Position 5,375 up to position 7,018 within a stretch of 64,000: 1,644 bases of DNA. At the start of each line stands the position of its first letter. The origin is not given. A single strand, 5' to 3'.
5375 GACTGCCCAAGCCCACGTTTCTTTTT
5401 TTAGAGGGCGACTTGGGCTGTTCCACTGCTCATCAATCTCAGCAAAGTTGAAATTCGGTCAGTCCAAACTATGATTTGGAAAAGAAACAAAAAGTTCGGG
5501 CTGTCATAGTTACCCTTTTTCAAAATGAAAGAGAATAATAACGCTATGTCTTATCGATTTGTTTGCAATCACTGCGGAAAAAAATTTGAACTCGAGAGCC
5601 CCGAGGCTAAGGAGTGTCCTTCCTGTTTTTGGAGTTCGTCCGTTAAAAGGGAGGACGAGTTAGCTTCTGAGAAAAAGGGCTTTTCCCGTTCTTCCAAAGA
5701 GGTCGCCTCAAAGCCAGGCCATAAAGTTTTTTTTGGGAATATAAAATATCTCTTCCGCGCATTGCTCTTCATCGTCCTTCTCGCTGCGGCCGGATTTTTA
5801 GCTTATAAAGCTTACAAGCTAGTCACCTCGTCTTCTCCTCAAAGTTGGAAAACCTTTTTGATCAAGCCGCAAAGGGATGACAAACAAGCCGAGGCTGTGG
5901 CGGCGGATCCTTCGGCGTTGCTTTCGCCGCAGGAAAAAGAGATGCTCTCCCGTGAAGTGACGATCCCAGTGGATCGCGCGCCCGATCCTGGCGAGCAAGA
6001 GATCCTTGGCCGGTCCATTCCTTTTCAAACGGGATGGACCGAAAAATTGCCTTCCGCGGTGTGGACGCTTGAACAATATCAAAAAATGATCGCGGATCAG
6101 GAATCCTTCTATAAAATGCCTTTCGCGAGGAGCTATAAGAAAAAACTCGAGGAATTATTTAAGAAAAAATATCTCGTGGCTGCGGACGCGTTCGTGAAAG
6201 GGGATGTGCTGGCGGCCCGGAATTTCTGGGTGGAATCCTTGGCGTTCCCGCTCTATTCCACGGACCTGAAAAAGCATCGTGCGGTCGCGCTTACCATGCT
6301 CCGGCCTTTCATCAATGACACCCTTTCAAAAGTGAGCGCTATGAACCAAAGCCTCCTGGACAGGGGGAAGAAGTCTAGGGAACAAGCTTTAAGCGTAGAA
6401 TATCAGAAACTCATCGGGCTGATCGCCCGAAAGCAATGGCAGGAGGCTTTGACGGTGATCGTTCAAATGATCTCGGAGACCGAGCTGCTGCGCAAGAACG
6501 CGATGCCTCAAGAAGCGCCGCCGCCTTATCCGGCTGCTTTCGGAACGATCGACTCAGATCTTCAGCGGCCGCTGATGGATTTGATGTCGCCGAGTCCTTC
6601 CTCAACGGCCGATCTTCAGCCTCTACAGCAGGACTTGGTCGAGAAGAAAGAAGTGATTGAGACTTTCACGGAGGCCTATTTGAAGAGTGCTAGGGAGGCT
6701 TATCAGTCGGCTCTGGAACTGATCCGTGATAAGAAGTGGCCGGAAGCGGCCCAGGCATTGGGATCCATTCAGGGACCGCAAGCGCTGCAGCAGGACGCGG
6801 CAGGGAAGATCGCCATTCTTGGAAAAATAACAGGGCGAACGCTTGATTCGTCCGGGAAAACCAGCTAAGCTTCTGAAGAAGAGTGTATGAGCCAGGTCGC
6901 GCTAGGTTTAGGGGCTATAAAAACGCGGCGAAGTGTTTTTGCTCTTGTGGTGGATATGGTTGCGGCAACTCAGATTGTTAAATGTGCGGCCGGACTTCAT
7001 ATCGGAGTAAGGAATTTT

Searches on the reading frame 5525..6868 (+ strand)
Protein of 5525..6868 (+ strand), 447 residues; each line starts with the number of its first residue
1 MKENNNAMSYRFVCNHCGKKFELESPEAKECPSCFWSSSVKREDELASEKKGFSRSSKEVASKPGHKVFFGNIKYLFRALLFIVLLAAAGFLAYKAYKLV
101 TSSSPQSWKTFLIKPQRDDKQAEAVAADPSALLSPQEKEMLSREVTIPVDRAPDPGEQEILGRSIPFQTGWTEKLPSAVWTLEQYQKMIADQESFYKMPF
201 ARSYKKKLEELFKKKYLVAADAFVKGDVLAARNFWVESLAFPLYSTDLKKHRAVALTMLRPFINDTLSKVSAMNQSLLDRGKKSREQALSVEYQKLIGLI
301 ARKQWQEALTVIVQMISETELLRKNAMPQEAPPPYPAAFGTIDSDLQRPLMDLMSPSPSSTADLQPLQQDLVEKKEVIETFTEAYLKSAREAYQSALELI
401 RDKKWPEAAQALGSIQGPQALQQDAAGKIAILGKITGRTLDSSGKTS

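Call 8: search_protein_families(library=pfam, proteins=[window:5525-6868:+], max_evalue=0.01)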
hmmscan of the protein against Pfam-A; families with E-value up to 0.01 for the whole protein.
window:5525-6868:+ (447 aa): 2 families
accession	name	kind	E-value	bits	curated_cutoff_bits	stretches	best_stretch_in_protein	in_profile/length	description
PF09723.15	Zn_ribbon_8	-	0.001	19.4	34.4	1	10-34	4-32/41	Zinc ribbon domain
PF12647.12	RNHCP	-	0.0023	18.3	24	1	11-43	3-38/90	RNHCP domain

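Call 10: find_encoding_contigs(protein=window:5525-6868:+, flank=10000, max_places=6)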
Protein window:5525-6868:+ (447 aa): 1 contig read that carries it; 1 place shown.
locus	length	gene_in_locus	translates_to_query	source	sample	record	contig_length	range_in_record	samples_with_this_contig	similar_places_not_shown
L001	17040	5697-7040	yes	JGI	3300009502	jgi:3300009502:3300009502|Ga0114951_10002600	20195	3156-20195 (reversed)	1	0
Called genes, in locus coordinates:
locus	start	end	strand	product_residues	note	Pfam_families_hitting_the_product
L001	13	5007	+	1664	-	PF00415:RCC1, PF25390:WD40_RLD, PF00415:RCC1, PF13540:RCC1_2, PF00415:RCC1, PF13540:RCC1_2, PF00415:RCC1, PF13540:RCC1_2, +15 more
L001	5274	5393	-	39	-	-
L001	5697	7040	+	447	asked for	-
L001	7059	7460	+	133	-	-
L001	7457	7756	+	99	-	-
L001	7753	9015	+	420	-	PF00483:NTP_transferase, PF07959:Fucose_pyrophosphorylase (faint), PF24894:Hexapep_GlmU, PF25084:LbH_EIF2B (faint), PF25247:LbH_GLGC, PF25087:GMPPB_C (faint)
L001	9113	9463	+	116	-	-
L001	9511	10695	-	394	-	PF03739:LptF_LptG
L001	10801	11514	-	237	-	PF00156:Pribosyltran (weak)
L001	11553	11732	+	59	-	-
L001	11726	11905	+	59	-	PF01165:Ribosomal_S21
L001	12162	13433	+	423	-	PF01409:tRNA-synt_2d (weak), PF13393:tRNA-synt_His, PF00152:tRNA-synt_2 (faint), PF00587:tRNA-synt_2b, PF13393:tRNA-synt_His, PF03129:HGTP_anticodon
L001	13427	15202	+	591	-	PF01336:tRNA_anti-codon, PF00152:tRNA-synt_2, PF02938:GAD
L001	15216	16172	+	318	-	PF01695:IstB_IS21 (weak), PF02562:PhoH, PF13604:AAA_30, PF13245:AAA_19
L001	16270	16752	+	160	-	PF02130:YbeY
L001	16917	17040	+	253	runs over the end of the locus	PF11967:RecO_N, PF02565:RecO_C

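Call 15: find_homologous_proteins(query=L001:13-1752:+, max_evalue=0.001)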
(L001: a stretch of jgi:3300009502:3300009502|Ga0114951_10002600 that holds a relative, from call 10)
Query L001:13-1752:+ (580 aa): 26 proteins with E <= 0.001 among 8000 candidates.
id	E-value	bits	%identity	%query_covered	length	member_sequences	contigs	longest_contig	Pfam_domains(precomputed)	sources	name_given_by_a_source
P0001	1.1e-180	620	68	55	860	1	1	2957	PF07581.18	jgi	-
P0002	2.9e-146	507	58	81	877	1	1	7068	PF07581.18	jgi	-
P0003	4.1e-144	500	62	61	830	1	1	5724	-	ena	-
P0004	1.4e-139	485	62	58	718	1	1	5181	-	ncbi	ncbi:MAG: hypothetical protein WCJ71_07220, partial [Candidatus Omnitrophota bacterium]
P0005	8.6e-134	466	69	56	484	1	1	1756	-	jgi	-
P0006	2.3e-131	458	70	56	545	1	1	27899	-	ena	-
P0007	3.5e-129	450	71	53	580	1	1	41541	-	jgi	jgi:filamentous hemagglutinin family protein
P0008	4.4e-118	414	79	43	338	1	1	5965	-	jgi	jgi:filamentous hemagglutinin family protein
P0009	2.2e-45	174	40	66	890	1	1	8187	PF04773.19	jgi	jgi:hypothetical protein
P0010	1.1e-27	115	37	44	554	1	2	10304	PF05860.20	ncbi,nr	ncbi:MAG: filamentous hemagglutinin N-terminal domain-containing protein [Candidatus Omnitrophica ba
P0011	2.3e-16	78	32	59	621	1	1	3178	PF05860.20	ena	-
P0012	6.0e-16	77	31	60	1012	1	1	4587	PF05860.20,PF07581.18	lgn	-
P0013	7.5e-14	70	34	35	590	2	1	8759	PF05860.20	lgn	-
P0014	2.6e-13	68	38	39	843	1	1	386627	PF05860.20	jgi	jgi:filamentous hemagglutinin family protein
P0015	4.1e-11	61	37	35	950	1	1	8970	PF13018.12,PF05860.20,PF07581.18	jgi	jgi:filamentous hemagglutinin family protein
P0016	6.8e-11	60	34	43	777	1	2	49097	PF05860.20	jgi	jgi:filamentous hemagglutinin family protein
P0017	3.7e-10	58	35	32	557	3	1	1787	PF05860.20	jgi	jgi:hypothetical protein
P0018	4.8e-10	57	28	46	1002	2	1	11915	PF13018.12,PF05860.20,PF18657.7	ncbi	ncbi:YDG domain-containing protein, partial [Aquitalea aquatica]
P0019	8.2e-9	53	34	30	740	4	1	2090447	PF05860.20,PF18657.7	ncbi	ncbi:two-partner secretion domain-containing protein, partial [Polynucleobacter arcticus]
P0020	1.8e-8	52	31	35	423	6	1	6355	PF05860.20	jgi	jgi:filamentous hemagglutinin family protein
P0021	2.6e-8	51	31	42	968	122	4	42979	PF13018.12,PF05860.20,PF07581.18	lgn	-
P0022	4.2e-8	51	29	44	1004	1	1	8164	PF05860.20,PF07581.18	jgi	jgi:filamentous hemagglutinin family protein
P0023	1.1e-7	49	38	36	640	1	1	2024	PF13018.12,PF05860.20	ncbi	ncbi:MAG: filamentous hemagglutinin N-terminal domain-containing protein, partial [Maritimibacter sp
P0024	1.8e-4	39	33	33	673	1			PF12951.14,PF05860.20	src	-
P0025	4.3e-4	37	26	34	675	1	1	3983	PF05860.20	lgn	-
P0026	5.5e-4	37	30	33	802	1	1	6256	PF05860.20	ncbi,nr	ncbi:MAG TPA: filamentous hemagglutinin N-terminal domain-containing protein, partial [Phycisphaeral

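Call 16: find_encoding_contigs(protein=P0007, flank=10000, max_places=3)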
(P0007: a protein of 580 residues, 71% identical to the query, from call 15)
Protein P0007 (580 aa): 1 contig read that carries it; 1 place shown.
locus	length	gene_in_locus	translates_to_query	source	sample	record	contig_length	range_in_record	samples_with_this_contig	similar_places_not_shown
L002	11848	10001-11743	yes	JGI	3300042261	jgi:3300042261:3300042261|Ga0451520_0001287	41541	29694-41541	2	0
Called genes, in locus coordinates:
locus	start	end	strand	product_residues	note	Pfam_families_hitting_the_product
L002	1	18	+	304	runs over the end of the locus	PF02616:SMC_ScpA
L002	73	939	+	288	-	PF04079:SMC_ScpB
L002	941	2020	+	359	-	PF01817:CM_2, PF00800:PDT, PF01842:ACT (weak)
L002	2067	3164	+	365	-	PF00155:Aminotran_1_2, PF00266:Aminotran_5 (weak)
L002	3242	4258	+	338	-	PF18152:DAHP_snth_FXD, PF00793:DAHP_synth_1, PF03102:NeuB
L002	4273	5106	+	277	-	PF03446:NAD_binding_2, PF03807:F420_oxidored, PF02153:PDH_N, PF20463:PDH_C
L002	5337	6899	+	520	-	PF00575:S1 (weak), PF21710:Spt6_S1 (faint), PF13509:S1_2 (faint), PF00575:S1, PF23459:S1_RRP5 (weak), PF00575:S1, PF23459:S1_RRP5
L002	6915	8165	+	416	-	PF00109:ketoacyl-synt, PF02801:Ketoacyl-synt_C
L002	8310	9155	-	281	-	PF00132:Hexapep (weak), PF25084:LbH_EIF2B (faint), PF25087:GMPPB_C (faint), PF00132:Hexapep (weak), PF13720:Acetyltransf_11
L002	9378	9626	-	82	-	PF04513:Baculo_PEP_C (faint)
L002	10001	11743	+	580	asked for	-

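Call 17: find_encoding_contigs(protein=P0006, flank=10000, max_places=3)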
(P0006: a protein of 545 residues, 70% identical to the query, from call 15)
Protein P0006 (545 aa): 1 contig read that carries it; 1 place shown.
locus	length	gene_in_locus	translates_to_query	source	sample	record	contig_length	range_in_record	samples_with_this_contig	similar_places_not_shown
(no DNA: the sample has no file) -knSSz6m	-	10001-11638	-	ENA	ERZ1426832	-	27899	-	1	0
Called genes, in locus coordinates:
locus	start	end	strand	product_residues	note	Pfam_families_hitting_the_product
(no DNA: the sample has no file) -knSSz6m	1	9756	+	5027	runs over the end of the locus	PF04773:FecR (weak)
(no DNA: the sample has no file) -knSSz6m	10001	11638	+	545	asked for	-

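Call 18: find_encoding_contigs(protein=P0009, flank=10000, max_places=3)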
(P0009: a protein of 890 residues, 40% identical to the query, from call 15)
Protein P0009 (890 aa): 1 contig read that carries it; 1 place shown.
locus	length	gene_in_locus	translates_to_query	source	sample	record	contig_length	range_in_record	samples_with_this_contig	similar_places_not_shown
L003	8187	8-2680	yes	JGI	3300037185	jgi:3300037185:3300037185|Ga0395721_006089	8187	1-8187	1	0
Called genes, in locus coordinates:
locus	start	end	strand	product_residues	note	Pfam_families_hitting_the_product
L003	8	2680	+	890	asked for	PF04773:FecR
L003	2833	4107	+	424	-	PF13404:HTH_AsnC-type (faint), PF22451:NirdL-like_HTH, PF17805:AsnC_trans_reg2 (weak), PF22451:NirdL-like_HTH, PF17805:AsnC_trans_reg2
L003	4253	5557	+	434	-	PF01964:ThiC_Rad_SAM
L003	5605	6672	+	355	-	PF04551:GcpE, PF26540:GcpE_C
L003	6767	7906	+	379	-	PF04055:Radical_SAM, PF19288:CofH_C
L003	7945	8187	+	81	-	?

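Call 26: find_encoding_contigs(protein=P0010, flank=10000, max_places=2)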
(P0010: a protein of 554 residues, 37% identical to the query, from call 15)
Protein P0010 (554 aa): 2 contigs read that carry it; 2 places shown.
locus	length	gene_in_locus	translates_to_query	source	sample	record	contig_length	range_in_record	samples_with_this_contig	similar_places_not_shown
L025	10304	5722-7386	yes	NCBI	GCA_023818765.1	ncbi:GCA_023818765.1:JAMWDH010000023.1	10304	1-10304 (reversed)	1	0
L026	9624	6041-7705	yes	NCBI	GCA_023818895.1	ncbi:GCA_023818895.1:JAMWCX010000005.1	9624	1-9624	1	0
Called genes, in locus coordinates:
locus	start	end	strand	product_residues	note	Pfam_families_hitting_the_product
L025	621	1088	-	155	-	PF04773:FecR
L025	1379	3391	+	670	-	PF08479:POTRA_2, PF03865:ShlB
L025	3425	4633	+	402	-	-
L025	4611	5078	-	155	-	PF15731:MqsA_antitoxin, PF12844:HTH_19 (weak), PF01381:HTH_3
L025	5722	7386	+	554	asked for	PF05860:TPS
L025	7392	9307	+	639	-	PF05860:TPS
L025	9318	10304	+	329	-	PF07581:Glug (weak)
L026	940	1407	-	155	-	PF04773:FecR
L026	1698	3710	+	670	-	PF08479:POTRA_2, PF03865:ShlB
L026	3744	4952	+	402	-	-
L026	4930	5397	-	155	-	PF15731:MqsA_antitoxin, PF12844:HTH_19 (weak), PF01381:HTH_3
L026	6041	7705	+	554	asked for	PF05860:TPS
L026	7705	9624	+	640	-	PF05860:TPS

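Call 27: find_encoding_contigs(protein=P0014, flank=6000, max_places=1)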
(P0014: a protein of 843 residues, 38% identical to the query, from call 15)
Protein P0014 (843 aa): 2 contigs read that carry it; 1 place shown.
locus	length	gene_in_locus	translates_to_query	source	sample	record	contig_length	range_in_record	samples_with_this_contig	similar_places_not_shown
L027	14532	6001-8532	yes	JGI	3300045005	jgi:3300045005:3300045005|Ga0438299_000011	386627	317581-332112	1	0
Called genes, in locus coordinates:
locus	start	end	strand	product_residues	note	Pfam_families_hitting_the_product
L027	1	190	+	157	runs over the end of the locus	PF13442:Cytochrome_CBB3 (weak), PF00034:Cytochrom_C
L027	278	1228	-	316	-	PF02574:S-methyl_trans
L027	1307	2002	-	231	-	PF00528:BPD_transp_1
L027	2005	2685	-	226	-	PF00528:BPD_transp_1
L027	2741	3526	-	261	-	PF00497:SBP_bac_3, PF10613:Lig_chan-Glu_bd (weak)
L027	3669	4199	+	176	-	PF13404:HTH_AsnC-type, PF13412:HTH_24, PF01037:AsnC_trans_reg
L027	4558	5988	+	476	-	PF08479:POTRA_2, PF03865:ShlB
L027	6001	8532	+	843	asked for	PF05860:TPS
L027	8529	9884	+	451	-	PF01476:LysM (weak), PF04773:FecR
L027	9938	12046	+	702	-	PF05226:CHASE2, PF00211:Guanylate_cyc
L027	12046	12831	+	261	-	PF01590:GAF, PF13185:GAF_2, PF13492:GAF_3 (weak)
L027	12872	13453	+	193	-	PF00027:cNMP_binding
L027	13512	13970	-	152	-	PF01928:CYTH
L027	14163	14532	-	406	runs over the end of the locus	PF00990:GGDEF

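Call 65: find_encoding_contigs(protein=P0016, flank=7000, max_places=1)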
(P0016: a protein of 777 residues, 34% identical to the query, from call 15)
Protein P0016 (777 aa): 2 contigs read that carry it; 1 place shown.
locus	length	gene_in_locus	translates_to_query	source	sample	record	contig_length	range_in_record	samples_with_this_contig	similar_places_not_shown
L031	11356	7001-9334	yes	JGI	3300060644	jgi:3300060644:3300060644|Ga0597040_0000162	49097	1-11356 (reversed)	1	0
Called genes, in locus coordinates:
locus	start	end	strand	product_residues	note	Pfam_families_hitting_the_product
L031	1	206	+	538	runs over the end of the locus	PF02321:OEP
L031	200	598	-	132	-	PF12680:SnoaL_2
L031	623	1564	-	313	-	PF00248:Aldo_ket_red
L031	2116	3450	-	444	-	PF07690:MFS_1, PF13347:MFS_2 (weak), PF07690:MFS_1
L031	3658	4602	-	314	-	PF00126:HTH_1, PF03466:LysR_substrate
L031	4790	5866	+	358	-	PF02615:Ldh_2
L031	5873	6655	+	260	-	PF01261:AP_endonuc_2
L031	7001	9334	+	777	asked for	PF05860:TPS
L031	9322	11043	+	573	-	PF08479:POTRA_2, PF03865:ShlB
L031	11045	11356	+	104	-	?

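Call 66: find_encoding_contigs(protein=P0019, flank=7000, max_places=1)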
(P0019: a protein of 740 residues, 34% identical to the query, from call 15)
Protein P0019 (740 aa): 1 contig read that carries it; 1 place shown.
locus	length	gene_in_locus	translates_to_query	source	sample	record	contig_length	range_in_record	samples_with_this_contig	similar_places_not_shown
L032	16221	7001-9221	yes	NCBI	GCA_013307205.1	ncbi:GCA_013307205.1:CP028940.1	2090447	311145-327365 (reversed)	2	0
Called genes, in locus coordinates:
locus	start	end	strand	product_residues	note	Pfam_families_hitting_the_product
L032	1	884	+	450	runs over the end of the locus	PF01527:HTH_Tnp_1 (faint), PF13551:HTH_29 (faint), PF13565:HTH_32 (faint), PF13518:HTH_28, PF13276:HTH_21, PF00665:rve, PF13683:rve_3, PF13333:rve_2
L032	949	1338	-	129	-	PF03640:Lipoprotein_15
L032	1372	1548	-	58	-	PF05532:CsbD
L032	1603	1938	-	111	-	PF04972:BON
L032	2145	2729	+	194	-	PF13505:OMP_b-brl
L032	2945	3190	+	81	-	-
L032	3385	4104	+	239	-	PF00027:cNMP_binding (weak), PF13545:HTH_Crp_2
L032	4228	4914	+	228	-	PF13545:HTH_Crp_2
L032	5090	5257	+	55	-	-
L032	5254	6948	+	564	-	PF07244:POTRA (weak), PF08479:POTRA_2, PF03865:ShlB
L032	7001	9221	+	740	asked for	PF05860:TPS, PF18657:YDG (weak)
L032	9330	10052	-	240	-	PF07963:N_methyl (weak)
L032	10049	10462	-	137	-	PF07963:N_methyl (weak), PF02501:T2SSI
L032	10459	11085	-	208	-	PF07963:N_methyl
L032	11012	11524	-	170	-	PF07963:N_methyl, PF08334:T2SSG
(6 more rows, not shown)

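Call 85: find_homologous_proteins(query=L025:1379-3391:+, max_evalue=1e-10)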
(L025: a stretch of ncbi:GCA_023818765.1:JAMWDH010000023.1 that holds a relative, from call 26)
Query L025:1379-3391:+ (670 aa): 290 proteins with E <= 1e-10 among 8000 candidates; the best 120 are listed.
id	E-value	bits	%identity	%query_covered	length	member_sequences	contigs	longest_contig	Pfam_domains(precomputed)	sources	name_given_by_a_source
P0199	0.0e+0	1521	100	100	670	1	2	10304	PF08479.17,PF03865.20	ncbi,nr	ncbi:MAG: hypothetical protein NC938_07570 [Candidatus Omnitrophica bacterium]|nr:hypothetical prote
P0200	0.0e+0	1134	72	100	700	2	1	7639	PF08479.17,PF03865.20,PF01103.30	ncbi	-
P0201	0.0e+0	1015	65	100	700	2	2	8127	PF08479.17,PF03865.20,PF01103.30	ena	-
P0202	0.0e+0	1012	64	100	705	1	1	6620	PF08479.17,PF03865.20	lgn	-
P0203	9.6e-292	987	63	100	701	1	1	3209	PF08479.17,PF03865.20,PF01103.30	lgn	-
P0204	1.2e-288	977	62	100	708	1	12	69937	PF08479.17,PF03865.20,PF01103.30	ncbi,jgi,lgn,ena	-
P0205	3.9e-287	972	64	100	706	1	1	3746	PF08479.17,PF03865.20,PF01103.30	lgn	-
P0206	2.7e-286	969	66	97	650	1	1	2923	PF08479.17,PF03865.20,PF01103.30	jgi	-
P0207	2.4e-280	950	62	100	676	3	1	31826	PF08479.17,PF03865.20,PF01103.30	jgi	-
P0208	1.2e-279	947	62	100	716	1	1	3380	PF08479.17,PF03865.20,PF01103.30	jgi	jgi:hemolysin activation/secretion protein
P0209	7.0e-275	932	60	100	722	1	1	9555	PF08479.17,PF03865.20,PF01103.30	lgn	-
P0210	3.9e-274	929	60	100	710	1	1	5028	PF08479.17,PF03865.20,PF01103.30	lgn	-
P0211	4.7e-268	909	59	100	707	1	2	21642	PF08479.17,PF03865.20,PF01103.30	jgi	jgi:hemolysin activation/secretion protein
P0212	1.2e-266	905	59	100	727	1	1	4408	PF08479.17,PF03865.20,PF01103.30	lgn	-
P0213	3.0e-265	900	58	100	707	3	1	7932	PF08479.17,PF03865.20,PF01103.30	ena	-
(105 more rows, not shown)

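Call 96: list_cluster_members(proteins=[P0069, window:5525-6868:+, P0085])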
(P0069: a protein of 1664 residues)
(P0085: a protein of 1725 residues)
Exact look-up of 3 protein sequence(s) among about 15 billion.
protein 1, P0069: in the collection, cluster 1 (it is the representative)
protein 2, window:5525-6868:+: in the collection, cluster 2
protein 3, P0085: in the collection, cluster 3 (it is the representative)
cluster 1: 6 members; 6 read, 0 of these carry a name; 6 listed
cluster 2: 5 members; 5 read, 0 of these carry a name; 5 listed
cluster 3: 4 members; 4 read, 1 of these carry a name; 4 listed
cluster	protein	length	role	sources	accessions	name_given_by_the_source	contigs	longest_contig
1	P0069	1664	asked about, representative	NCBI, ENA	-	-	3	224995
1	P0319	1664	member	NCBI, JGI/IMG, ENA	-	-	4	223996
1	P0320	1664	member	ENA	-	-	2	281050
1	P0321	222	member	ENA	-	-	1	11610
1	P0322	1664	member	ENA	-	-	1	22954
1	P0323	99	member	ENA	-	-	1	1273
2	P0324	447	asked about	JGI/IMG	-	-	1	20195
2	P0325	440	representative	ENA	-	-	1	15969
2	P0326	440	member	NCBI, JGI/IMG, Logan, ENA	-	-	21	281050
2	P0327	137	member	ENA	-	-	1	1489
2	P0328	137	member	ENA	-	-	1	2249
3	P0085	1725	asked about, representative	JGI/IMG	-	-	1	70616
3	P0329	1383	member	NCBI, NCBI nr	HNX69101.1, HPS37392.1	MAG TPA: FecR domain-containing protein, partial [Candidatus Omnitrophota bacterium] | FecR domain-containing protein [Candidatus Omnitrophota bacterium]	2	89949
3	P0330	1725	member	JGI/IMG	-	-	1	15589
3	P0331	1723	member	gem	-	-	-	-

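Call 98: search_dna_similar(query=L027:8529-9884:+, collection=plasmids, mode=protein, max_rows=15, max_evalue=1e-10)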
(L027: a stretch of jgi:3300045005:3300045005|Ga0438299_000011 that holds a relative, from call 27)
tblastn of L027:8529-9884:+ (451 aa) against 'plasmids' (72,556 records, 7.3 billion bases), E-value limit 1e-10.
Records with a match: 18; places in all: 18; records where one place covers at least 80% of the query: 17.
Best place of each record, by identity: <60% 18.
By first word of the organism name: Paraburkholderia 6; Ralstonia 3; Cupriavidus 3; Caballeronia 2; Variovorax 2; Eleftheria 1; Burkholderia 1.
By predicted mobility (MOB-suite, as given by PLSDB): non-mobilizable 12; mobilizable 6.
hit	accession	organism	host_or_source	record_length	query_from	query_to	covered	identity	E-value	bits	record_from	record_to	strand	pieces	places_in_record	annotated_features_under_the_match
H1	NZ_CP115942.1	Ralstonia syzygii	Musa sp.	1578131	10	438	95%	32.3%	6e-47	181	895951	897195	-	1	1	none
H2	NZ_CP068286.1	Ralstonia syzygii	Musa balbisiana cultivar Kepok,banana ...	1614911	10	438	95%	32.3%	6e-47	181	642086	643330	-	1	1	record has no annotation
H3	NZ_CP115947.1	Ralstonia solanacearum MolK2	Musa sp.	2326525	10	438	95%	32.0%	1e-45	177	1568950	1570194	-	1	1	record has no annotation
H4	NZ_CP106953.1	Eleftheria terrae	soil sample,soil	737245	5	438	96%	29.9%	5e-27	122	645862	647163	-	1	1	FecR domain-containing protein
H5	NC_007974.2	Cupriavidus metallidurans CH34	-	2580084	36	444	91%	31.6%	5e-46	178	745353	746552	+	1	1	none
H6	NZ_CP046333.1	Cupriavidus metallidurans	sedimentation pond in a zinc factory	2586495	36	444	91%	31.6%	5e-46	178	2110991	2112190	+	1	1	none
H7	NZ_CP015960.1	Paraburkholderia caribensis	Mimosa,single cell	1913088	9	424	92%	30.4%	1e-24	115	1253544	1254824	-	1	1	none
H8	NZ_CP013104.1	Paraburkholderia caribensis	-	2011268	22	424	89%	30.6%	6e-24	112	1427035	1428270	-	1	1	none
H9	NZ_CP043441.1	Cupriavidus campinensis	cell culture,soil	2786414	36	442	90%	29.7%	1e-31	135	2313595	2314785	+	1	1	none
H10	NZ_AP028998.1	Paraburkholderia sp. 22B1P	-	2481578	9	424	92%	28.8%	5e-25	115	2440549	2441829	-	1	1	none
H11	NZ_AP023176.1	Paraburkholderia largidicola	Physopelta gutta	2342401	9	424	92%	28.8%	6e-25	115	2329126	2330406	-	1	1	none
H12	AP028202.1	Paraburkholderia largidicola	Physopelta gutta,midgut,Midgut crypts ...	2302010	9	424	92%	28.8%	2e-24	114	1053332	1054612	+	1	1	FecR domain-containing protein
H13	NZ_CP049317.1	Caballeronia sp. SBC2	whole organism,soil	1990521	10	424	92%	27.6%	5e-32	137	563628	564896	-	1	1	none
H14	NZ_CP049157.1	Caballeronia sp. SBC1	whole organism,soil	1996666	10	424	92%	27.6%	5e-32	137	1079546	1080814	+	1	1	none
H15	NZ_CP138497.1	Variovorax boronicumulans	Legume root,PacBio whole genome assembly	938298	13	431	93%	26.5%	3e-11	73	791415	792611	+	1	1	FecR domain-containing protein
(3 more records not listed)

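Call 99: get_annotated_region(hit=H4, flank=7000)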
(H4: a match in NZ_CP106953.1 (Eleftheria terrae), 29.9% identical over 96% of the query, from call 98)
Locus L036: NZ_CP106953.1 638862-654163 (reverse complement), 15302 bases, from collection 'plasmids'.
description: Eleftheria terrae strain P9846-PB plasmid unnamed2
organism: Eleftheria terrae (NCBI taxid 1597781)
taxonomy: Bacteria; Pseudomonadota; Betaproteobacteria; Burkholderiales; ; Eleftheria; Eleftheria terrae
host: -; source: soil sample,soil; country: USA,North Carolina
typing (MOB-suite, as given by PLSDB): mobilizable; relaxase MOBP
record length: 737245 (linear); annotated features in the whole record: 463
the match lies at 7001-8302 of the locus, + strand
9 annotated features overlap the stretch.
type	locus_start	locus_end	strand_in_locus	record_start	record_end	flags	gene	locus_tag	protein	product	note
CDS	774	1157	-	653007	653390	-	-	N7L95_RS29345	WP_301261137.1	hypothetical protein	-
CDS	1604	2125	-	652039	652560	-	-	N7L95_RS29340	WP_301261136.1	hypothetical protein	-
CDS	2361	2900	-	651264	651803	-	-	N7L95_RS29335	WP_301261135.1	hypothetical protein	-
CDS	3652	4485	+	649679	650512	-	-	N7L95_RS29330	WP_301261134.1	PEP-CTERM sorting domain-containing protein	-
CDS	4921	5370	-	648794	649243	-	-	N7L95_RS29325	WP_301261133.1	PEP-CTERM sorting domain-containing protein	-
CDS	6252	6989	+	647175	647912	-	-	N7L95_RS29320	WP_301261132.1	response regulator transcription factor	GO:0000160 - phosphorelay signal transduction system [Evidence IEA]; GO:0006355 - regulation of DNA-templated ...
CDS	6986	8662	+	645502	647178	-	-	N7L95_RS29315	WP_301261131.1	FecR domain-containing protein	-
CDS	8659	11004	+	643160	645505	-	-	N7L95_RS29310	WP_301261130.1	CHASE2 domain-containing protein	-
CDS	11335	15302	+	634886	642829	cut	-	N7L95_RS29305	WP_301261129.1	SdrD B-like domain-containing protein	-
